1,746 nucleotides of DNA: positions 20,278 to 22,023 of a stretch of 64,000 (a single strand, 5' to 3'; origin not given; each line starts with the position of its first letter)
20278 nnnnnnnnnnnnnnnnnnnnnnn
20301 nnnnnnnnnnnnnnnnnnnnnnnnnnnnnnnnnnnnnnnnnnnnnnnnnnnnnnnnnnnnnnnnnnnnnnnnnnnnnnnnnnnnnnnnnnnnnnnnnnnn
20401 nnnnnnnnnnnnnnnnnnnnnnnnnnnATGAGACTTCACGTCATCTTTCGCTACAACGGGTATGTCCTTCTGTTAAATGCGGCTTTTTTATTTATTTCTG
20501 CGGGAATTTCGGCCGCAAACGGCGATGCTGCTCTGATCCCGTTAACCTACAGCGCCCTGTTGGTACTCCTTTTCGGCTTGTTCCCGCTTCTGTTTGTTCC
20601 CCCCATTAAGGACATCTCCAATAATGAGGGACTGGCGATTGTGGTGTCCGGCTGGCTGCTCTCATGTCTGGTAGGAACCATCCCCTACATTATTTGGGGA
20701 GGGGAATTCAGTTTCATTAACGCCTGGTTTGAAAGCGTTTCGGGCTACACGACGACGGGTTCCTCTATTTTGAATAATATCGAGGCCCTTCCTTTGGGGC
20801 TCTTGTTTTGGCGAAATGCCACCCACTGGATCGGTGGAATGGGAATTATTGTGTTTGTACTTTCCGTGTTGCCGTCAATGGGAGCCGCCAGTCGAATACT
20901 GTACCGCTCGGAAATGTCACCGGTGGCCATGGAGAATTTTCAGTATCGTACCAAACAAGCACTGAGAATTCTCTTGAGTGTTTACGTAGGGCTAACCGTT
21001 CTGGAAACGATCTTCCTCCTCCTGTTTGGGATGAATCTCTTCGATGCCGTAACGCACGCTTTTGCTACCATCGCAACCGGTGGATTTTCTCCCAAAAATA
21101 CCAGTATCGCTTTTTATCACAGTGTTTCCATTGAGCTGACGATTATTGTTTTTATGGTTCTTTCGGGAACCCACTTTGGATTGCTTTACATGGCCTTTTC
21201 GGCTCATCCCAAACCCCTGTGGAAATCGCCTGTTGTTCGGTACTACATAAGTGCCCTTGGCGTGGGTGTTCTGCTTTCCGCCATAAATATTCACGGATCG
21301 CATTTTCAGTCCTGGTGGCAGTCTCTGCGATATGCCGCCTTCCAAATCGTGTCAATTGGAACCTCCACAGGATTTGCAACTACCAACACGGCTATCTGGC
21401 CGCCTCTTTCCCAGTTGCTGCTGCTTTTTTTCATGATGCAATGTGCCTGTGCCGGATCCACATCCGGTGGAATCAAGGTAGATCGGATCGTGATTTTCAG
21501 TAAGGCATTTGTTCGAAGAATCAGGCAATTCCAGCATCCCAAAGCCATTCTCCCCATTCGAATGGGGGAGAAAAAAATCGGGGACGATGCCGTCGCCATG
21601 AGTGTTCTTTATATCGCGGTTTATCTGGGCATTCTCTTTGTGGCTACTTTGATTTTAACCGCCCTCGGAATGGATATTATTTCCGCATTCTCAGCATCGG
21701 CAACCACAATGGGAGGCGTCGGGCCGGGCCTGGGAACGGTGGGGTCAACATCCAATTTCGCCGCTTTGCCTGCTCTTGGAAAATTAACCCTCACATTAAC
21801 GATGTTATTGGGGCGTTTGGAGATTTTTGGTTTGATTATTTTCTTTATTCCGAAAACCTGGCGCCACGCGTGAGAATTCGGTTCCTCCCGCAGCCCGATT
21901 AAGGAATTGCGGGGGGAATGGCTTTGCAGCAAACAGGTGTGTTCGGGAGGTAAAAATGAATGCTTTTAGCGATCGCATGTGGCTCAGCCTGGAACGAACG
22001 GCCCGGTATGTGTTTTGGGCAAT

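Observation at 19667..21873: Stand-alone periplasmic-sensor/HAMP protein translationally coupled to a TrkH/KtrB K+ transporter with no trkA/ktrA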

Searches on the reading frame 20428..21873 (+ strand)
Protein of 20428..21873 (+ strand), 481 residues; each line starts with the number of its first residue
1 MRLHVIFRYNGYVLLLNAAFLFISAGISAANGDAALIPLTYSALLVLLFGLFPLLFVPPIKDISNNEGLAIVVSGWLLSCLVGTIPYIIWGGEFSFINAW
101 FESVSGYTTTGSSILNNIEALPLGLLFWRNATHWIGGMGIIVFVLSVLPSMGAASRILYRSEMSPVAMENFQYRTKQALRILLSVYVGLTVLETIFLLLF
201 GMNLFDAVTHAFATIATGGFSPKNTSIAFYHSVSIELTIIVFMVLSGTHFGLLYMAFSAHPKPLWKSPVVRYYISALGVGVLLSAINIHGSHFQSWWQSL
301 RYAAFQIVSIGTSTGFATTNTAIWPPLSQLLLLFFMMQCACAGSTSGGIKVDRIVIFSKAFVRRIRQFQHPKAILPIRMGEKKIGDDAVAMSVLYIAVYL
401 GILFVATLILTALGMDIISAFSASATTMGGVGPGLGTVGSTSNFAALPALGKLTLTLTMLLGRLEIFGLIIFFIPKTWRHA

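Call 3: search_protein_families(library=pfam, proteins=[window:20428-21873:+], max_evalue=1)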
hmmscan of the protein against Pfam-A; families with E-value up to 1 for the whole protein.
window:20428-21873:+ (481 aa): 1 family
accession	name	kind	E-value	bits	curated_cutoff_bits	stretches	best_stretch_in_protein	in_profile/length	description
PF02386.22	TrkH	-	2.5e-54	185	27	1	66-475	33-497/502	Cation transport protein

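Call 4: search_protein_families(library=ncbifam, proteins=[window:20428-21873:+], max_evalue=1)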
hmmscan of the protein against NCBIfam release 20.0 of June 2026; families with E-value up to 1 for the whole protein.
window:20428-21873:+ (481 aa): 2 families
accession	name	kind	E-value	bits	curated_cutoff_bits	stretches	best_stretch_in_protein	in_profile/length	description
TIGR00933.1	2a38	subfamily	1.4e-83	281.2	331.15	1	83-463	2-391/391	TrkH family potassium uptake protein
NF008020.0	PRK10750.1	equivalog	7.2e-83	279.3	866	1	1-479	1-482/483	Trk system potassium transporter TrkH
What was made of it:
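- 20428..21873 (+): TrkH-type K+ channel subunit, 481 aa, member of a distinct partner-linked clade. Pfam TrkH E 2.5e-54 and NCBIfam PRK10750 full length (calls 3, 4).
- On TrkH family (Pfam PF02386; Trk/Ktr/HKT superfamily): PRK10750 residues 1-479 of 483 (call 4).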

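Call 19: find_related_loci(query=A2, collection=genome_contigs, flank=10000)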
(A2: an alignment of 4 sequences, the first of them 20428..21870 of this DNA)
Query A2 (481 aa) in genome_contigs; peptide patterns used: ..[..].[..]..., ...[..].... (x = any residue, [..] = any of these).
527 stretches matched a pattern; 487 encode a relative of the query (tblastn E <= 1e-3); the best 80 are kept; 80 distinct loci.
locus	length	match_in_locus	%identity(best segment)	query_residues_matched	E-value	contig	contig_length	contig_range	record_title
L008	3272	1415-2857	93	1-481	0e+0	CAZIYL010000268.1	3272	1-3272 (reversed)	MAG TPA_asm: uncultured Deferribacteres bacterium isolate binchicken_co164_28 genome assembly, contig: NODE_20007_length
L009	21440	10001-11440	78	1-480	0e+0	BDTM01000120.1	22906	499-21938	Bacterium BMS3Bbin03 DNA, contig: NODE_53, whole genome shotgun sequence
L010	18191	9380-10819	76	1-480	0e+0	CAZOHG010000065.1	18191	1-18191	MAG TPA_asm: uncultured Deferribacteres bacterium isolate SRP163575_co3_314 genome assembly, contig: NODE_3200_length_18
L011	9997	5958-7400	65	1-481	0e+0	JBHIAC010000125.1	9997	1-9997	MAG: bacterium isolate K_3_bin.3 NODE_2658_length_9997_cov_10.179743, whole genome shotgun sequence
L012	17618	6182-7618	65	1-479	0e+0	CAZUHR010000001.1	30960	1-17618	MAG TPA_asm: uncultured Desulfobacteraceae bacterium isolate binchicken_co129_132 genome assembly, contig: NODE_3830_len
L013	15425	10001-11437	68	1-479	0e+0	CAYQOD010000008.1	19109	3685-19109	MAG TPA_asm: uncultured Thermodesulfobacteriota bacterium isolate binchicken_co252_14 genome assembly, contig: NODE_372_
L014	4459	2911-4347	65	1-479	0e+0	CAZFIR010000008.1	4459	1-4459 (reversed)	MAG TPA_asm: uncultured Thermodesulfobacteriota bacterium isolate SRP185410_co1_332 genome assembly, contig: k141_781611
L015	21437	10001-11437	66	1-479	0e+0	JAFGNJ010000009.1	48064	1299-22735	MAG: Deltaproteobacteria bacterium isolate Zod_Metabat.542 k87_3394295, whole genome shotgun sequence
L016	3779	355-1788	62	1-478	0e+0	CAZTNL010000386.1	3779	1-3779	MAG TPA_asm: uncultured Calditrichaceae bacterium isolate binchicken_co253_231 genome assembly, contig: NODE_24606_lengt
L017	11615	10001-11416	64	1-472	0e+0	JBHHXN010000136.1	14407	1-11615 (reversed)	MAG: bacterium isolate D_1_bin.48 NODE_1562_length_14407_cov_11.798077, whole genome shotgun sequence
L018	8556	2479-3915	64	1-479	0e+0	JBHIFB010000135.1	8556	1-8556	MAG: Candidatus Glassbacteria bacterium isolate b2.sp1_bin.52 NODE_2870_length_8556_cov_5.216798, whole genome shotgun s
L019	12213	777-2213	62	1-479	0e+0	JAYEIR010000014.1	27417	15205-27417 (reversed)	MAG: Thermodesulfobacteriota bacterium isolate MAG186 MAG186_14, whole genome shotgun sequence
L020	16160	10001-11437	59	1-479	0e+0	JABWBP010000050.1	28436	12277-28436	MAG: Calditrichaceae bacterium isolate MAG_33 scaffold_1496, whole genome shotgun sequence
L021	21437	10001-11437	62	1-479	0e+0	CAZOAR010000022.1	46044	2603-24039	MAG TPA_asm: uncultured Gemmatimonadota bacterium isolate binchicken_co275_497 genome assembly, contig: NODE_722_length_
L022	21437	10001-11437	63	1-479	0e+0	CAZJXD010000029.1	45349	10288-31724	MAG TPA_asm: uncultured Desulfobacteraceae bacterium isolate SRP323688_co1_280 genome assembly, contig: NODE_1506_length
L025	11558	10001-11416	62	1-472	0e+0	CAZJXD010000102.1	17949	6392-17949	MAG TPA_asm: uncultured Desulfobacteraceae bacterium isolate SRP323688_co1_280 genome assembly, contig: NODE_5116_length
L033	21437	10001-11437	60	1-479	0e+0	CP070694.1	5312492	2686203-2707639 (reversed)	MAG: Desulfobacterales bacterium isolate bin60 chromosome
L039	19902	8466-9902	58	1-479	0e+0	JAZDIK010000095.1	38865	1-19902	MAG: Pseudomonadota bacterium isolate MEGAHIT-group-0.394 k141_9103958, whole genome shotgun sequence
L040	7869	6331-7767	58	1-479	0e+0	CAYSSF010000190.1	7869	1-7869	MAG TPA_asm: uncultured Syntrophaceae bacterium isolate SRP062349_co5_36 genome assembly, contig: NODE_5064_length_7869_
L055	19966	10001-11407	56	1-469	5e-178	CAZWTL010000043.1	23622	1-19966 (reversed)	MAG TPA_asm: uncultured Syntrophaceae bacterium isolate SRP192927_co7_456 genome assembly, contig: NODE_3685_length_2362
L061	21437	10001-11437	55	1-479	3e-174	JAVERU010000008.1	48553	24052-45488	MAG: Tenuifilaceae bacterium isolate BF1_30 scaffold_1192_c1_biofilm_2017, whole genome shotgun sequence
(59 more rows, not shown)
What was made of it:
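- Hosts span Calditrichota, Desulfobacterota/Syntrophales, Bacteroidota, Ignavibacteriota, Acidobacteriota and Glassbacteria (call 19).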

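Call 36: search_protein_families(library=pfam, proteins=[L025:3365-5203:+, L025:1824-3179:+, L055:5046-6815:+, L012:7691-9466:-, L015:17604-19337:-, L017:6586-8619:+, L039:4239-6932:+, L061:4011-6350:+, L033:9174-9917:+, L025:7077-8561:+], max_evalue=0.001)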
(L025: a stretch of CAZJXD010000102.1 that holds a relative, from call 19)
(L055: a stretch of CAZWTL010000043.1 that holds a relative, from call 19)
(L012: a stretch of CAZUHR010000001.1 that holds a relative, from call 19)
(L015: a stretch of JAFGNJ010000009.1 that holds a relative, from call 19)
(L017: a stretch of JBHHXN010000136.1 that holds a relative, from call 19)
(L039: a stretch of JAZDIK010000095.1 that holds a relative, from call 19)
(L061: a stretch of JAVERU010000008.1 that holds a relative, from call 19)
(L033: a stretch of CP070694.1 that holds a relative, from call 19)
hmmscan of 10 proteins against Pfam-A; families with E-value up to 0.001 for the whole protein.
L025:3365-5203:+ (612 aa): 5 families
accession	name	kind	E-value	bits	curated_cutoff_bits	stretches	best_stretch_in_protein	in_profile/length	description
PF02518.31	HATPase_c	-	8.9e-30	103.8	26.4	1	504-611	2-110/111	Histidine kinase-, DNA gyrase B-, and HSP90-like ATPase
PF00512.31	HisKA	-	5.2e-19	68.5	26.9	1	390-457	2-66/66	His Kinase A (phospho-acceptor) domain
PF00672.30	HAMP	-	1.8e-14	54.2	25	1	202-252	1-51/53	HAMP domain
PF08448.16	PAS_4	-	1.1e-08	35.7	23.1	1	274-384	1-109/110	PAS fold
PF13426.13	PAS_9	-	2.2e-05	25.1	27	1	281-381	4-102/103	PAS domain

L025:1824-3179:+ (451 aa): 7 families
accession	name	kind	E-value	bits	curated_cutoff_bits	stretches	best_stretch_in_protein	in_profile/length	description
PF00158.32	Sigma54_activat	-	3.1e-64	216.1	20.2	1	154-316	5-167/168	Sigma-54 interaction domain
PF25601.1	AAA_lid_14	-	2.1e-25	88.8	27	1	322-398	1-77/87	AAA+ ATPase lid domain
PF00072.30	Response_reg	-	1.9e-24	86.4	30.2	1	12-118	1-107/111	Response regulator receiver domain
PF14532.12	Sigma54_activ_2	-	1.8e-18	67.5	25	1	157-321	7-138/138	Sigma-54 interaction domain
PF07728.20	AAA_5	-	1.2e-07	32.2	22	1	174-292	2-123/139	AAA domain (dynein-related subfamily)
PF01078.27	Mg_chelatase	-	0.0002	21.3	20.3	0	167-291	18-157/207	Magnesium chelatase, subunit ChlI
PF00004.35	AAA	-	0.00024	22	21.2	1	174-292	1-110/131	ATPase family associated with various cellular activities (AAA)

L055:5046-6815:+ (589 aa): 8 families
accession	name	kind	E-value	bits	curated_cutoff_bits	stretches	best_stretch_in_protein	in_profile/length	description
PF02518.31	HATPase_c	-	5.1e-29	101.4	26.4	1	474-584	2-109/111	Histidine kinase-, DNA gyrase B-, and HSP90-like ATPase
PF00512.31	HisKA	-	2.3e-19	69.6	26.9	1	361-425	2-64/66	His Kinase A (phospho-acceptor) domain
PF00672.30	HAMP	-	5.6e-10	39.8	25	1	183-235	1-53/53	HAMP domain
PF13188.13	PAS_8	-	1.1e-06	28.7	21.8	1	246-299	2-52/65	PAS domain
PF13426.13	PAS_9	-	1.3e-06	29.1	27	1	256-352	2-102/103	PAS domain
PF00989.32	PAS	-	1.9e-06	28.3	22.6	1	247-351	3-113/113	PAS fold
PF08448.16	PAS_4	-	0.00055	20.6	23.1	0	254-353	4-107/110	PAS fold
PF16736.11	sCache_like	-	0.00066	20.4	27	0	67-149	36-115/117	Single Cache-like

L012:7691-9466:- (591 aa): 11 families
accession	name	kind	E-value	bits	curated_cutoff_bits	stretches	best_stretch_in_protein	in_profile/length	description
PF02518.31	HATPase_c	-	8.5e-33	113.6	26.4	1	484-590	5-109/111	Histidine kinase-, DNA gyrase B-, and HSP90-like ATPase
PF00512.31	HisKA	-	1.6e-21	76.6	26.9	1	367-432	2-65/66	His Kinase A (phospho-acceptor) domain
PF00672.30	HAMP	-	4e-11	43.5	25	1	189-240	1-52/53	HAMP domain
PF00989.32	PAS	-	1.6e-10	41.4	22.6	1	252-357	2-113/113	PAS fold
PF08448.16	PAS_4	-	7.7e-10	39.4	23.1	1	257-361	1-109/110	PAS fold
PF13426.13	PAS_9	-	4.8e-08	33.7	27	1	263-358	3-102/103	PAS domain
PF14501.12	HATPase_c_5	-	4.3e-07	30.2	22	1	488-577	9-91/102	GHKL domain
PF13589.12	HATPase_c_3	-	4.6e-06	27.1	25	1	485-558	3-77/137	Histidine kinase-, DNA gyrase B-, and HSP90-like ATPase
PF13188.13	PAS_8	-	5.6e-06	26.5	21.8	1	253-301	3-48/65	PAS domain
PF13581.12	HATPase_c_2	-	9.2e-05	22.9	27.4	1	485-568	32-112/127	Histidine kinase-like ATPase domain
PF16736.11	sCache_like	-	0.00062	20.5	27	0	71-150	34-110/117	Single Cache-like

L015:17604-19337:- (577 aa): 7 families
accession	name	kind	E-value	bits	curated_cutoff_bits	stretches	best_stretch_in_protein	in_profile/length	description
PF02518.31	HATPase_c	-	6.4e-28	97.9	26.4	1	471-576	2-109/111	Histidine kinase-, DNA gyrase B-, and HSP90-like ATPase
PF00512.31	HisKA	-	2.8e-16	59.7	26.9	1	363-426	2-64/66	His Kinase A (phospho-acceptor) domain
PF13426.13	PAS_9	-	1.8e-08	35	27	1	245-346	1-103/103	PAS domain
PF00989.32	PAS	-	1.3e-07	32.1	22.6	1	240-343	6-112/113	PAS fold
PF08448.16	PAS_4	-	3.1e-06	27.8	23.1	1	241-346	1-107/110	PAS fold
PF13188.13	PAS_8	-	5.6e-06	26.5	21.8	1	239-276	5-39/65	PAS domain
PF17203.10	sCache_3_2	-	9.2e-06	26.2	28.4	1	68-120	36-88/140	Single cache domain 3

L017:6586-8619:+ (677 aa): 11 families
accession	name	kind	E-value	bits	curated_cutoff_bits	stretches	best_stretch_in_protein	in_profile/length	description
PF00072.30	Response_reg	-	2.3e-26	92.6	30.2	1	555-665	1-111/111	Response regulator receiver domain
PF13426.13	PAS_9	-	7.3e-22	78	27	2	194-290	9-103/103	PAS domain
PF02518.31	HATPase_c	-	1.5e-20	74.1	26.4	1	415-533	5-109/111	Histidine kinase-, DNA gyrase B-, and HSP90-like ATPase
PF00989.32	PAS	-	6.3e-20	71.7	22.6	2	177-285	1-110/113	PAS fold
PF08448.16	PAS_4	-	1.1e-18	67.9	23.1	2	59-166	1-109/110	PAS fold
PF13188.13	PAS_8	-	3.6e-11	43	21.8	1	54-106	2-55/65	PAS domain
PF08447.18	PAS_3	-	2.9e-09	37.5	25.6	0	76-158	2-88/89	PAS fold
PF23198.2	PDE8A_N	-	2.8e-06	27.8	29.6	1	557-639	15-98/147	PDE8A-like, N-terminal domain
PF14598.12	PAS_11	-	9.1e-06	26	25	0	68-135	7-75/109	PAS domain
PF24896.1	Receiver_CRE1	-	0.00011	22.9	27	1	551-595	5-49/136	AHK4/CRE1/WOL first receiver domain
PF24820.1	Diguanyl_cycl_sensor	-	0.00095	19.5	28.1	0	62-114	5-57/109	Diguanylate cyclase-like sensor domain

L039:4239-6932:+ (897 aa): 7 families
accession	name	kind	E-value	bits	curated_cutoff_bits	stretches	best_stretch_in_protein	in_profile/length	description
PF02702.23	KdpD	-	1e-97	326.1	26.1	1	24-232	2-210/210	Osmosensitive K+ channel His kinase sensor domain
PF13493.11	DUF4118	-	1.1e-31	109.2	28.4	1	401-507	1-107/107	Domain of unknown function (DUF4118)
PF02518.31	HATPase_c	-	1.4e-27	96.8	26.4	1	779-884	3-110/111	Histidine kinase-, DNA gyrase B-, and HSP90-like ATPase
PF00512.31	HisKA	-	7.4e-16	58.4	26.9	1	666-733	2-66/66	His Kinase A (phospho-acceptor) domain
PF13492.12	GAF_3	-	4.9e-11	43.6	27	1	528-646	3-129/129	GAF domain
PF00582.32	Usp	-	4.5e-09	37.4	24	1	253-368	3-133/141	Universal stress protein family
PF13185.12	GAF_2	-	2.8e-06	28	28.6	1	528-645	5-136/136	GAF domain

L061:4011-6350:+ (779 aa): 8 families
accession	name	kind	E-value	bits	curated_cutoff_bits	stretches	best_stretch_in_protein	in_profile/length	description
PF02518.31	HATPase_c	-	4.1e-24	85.6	26.4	1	672-778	2-110/111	Histidine kinase-, DNA gyrase B-, and HSP90-like ATPase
PF02743.24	dCache_1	-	1.4e-16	61.3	45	1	179-308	109-237/240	Cache domain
PF13426.13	PAS_9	-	7.3e-12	45.9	27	1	386-490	2-103/103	PAS domain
PF22673.2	MCP-like_PDC_1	-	2.4e-06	28.4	27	1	97-221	3-112/113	Methyl-accepting chemotaxis protein-like, first PDC sensor domain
PF00512.31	HisKA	-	9.7e-06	26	26.9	1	562-629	4-65/66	His Kinase A (phospho-acceptor) domain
PF08448.16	PAS_4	-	3.3e-05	24.5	23.1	1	381-492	1-109/110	PAS fold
PF14501.12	HATPase_c_5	-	0.00085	19.6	22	0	674-767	4-94/102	GHKL domain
PF13589.12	HATPase_c_3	-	0.00097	19.6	25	0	676-726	3-52/137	Histidine kinase-, DNA gyrase B-, and HSP90-like ATPase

L033:9174-9917:+ (247 aa): 0 families

L025:7077-8561:+ (494 aa): 1 family
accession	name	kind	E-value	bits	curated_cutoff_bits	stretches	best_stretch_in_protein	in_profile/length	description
PF02386.22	TrkH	-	7.3e-54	183.5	27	1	69-480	24-492/502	Cation transport protein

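Call 56: search_solved_structures(query=window:20428-21870:+, max_evalue=0.00001, show_alignments=1)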
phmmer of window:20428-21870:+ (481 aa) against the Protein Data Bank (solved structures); distinct sequences matched with E-value up to 0.00001: 2.
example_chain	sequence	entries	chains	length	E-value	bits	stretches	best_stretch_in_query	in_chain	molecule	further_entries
3pjz_A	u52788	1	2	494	3.9e-75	257.2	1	3-481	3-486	Potassium uptake protein TrkH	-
4j9u_A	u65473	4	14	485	7.9e-75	256.2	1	3-479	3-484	Trk system potassium uptake protein TrkH | Trk system potassium uptake protein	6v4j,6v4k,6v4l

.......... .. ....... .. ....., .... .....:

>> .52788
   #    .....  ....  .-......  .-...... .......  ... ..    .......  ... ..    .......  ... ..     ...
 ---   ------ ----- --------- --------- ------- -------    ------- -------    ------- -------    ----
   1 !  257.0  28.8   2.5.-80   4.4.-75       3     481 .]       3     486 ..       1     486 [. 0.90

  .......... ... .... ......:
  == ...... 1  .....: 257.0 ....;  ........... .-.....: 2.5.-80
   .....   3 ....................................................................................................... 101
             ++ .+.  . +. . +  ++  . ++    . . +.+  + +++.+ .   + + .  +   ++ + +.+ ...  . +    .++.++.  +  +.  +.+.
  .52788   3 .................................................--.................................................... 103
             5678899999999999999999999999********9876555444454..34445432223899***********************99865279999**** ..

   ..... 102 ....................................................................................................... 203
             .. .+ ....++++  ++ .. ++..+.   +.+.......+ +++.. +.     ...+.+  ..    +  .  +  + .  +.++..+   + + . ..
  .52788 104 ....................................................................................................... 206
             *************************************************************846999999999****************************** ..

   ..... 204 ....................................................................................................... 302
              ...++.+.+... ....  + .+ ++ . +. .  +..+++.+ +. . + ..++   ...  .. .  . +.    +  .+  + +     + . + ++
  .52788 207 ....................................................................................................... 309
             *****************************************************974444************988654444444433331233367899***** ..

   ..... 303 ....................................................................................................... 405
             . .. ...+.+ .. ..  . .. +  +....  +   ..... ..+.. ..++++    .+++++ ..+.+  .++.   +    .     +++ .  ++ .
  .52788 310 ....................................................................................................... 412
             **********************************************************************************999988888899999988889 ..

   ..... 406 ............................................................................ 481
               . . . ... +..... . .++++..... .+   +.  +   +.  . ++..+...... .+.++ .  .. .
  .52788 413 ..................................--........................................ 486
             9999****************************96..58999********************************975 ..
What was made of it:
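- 20428..21873 (+): 3PJZ and 4J9U at about E 1e-75 (call 56).
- On TrkH family (Pfam PF02386; Trk/Ktr/HKT superfamily): 3PJZ E 3.9e-75 over residues 3-481 (call 56).
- Checked: Pfam TrkH E 2.5e-54; full-length match to NCBIfam PRK10750 (calls 3, 4); end-to-end alignment to V. parahaemolyticus TrkH 3PJZ, E 3.9e-75 (call 56).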
